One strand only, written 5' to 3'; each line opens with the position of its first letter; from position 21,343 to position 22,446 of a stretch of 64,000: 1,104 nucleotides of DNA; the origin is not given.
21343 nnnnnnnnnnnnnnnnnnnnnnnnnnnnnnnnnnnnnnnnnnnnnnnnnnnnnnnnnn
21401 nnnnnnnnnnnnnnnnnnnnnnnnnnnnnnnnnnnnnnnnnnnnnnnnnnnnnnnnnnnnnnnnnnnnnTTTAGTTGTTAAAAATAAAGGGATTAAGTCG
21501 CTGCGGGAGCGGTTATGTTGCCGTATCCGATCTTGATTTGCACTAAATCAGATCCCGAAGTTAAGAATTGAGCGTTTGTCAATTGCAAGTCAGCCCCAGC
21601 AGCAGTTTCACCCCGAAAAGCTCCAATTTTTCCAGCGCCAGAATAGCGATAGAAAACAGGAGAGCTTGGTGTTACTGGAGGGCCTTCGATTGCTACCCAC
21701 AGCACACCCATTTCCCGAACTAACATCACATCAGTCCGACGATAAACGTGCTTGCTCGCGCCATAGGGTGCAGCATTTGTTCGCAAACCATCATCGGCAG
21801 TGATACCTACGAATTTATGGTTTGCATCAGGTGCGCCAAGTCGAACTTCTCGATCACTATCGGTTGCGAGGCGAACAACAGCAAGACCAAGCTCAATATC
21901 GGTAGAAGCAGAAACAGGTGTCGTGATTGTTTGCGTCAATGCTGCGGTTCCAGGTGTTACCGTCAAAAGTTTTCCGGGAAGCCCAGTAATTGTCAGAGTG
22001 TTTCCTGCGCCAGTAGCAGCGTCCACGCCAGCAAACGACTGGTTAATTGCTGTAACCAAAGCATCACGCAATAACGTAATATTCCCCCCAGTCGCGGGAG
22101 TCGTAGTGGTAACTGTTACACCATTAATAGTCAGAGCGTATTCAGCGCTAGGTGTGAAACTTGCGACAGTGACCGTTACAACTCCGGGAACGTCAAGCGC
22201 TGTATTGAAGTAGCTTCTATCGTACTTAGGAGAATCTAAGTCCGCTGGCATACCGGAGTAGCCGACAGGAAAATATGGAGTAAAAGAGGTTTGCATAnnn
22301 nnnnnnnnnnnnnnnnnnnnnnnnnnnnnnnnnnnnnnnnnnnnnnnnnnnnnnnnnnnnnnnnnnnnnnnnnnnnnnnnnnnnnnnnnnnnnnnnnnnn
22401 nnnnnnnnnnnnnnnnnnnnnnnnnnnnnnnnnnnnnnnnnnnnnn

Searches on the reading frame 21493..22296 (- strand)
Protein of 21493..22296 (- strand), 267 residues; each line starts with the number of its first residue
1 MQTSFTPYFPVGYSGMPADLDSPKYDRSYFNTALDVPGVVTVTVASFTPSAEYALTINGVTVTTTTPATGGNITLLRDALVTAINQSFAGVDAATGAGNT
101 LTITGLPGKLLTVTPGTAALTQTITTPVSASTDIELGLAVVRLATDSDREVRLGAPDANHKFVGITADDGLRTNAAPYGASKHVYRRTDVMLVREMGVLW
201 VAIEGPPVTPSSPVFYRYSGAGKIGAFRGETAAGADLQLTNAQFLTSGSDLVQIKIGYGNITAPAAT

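Call 49: search_protein_families(library=pfam, proteins=[window:21493-22296:-], max_evalue=0.01)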
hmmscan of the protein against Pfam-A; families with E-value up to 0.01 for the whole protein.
window:21493-22296:- (267 aa): 1 family
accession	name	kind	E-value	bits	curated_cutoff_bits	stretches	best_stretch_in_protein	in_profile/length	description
PF22758.2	Phage_cement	-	4.9e-14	53.1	27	1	105-256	12-145/146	Structural cement protein (E217 gp24/Pam3 gp6)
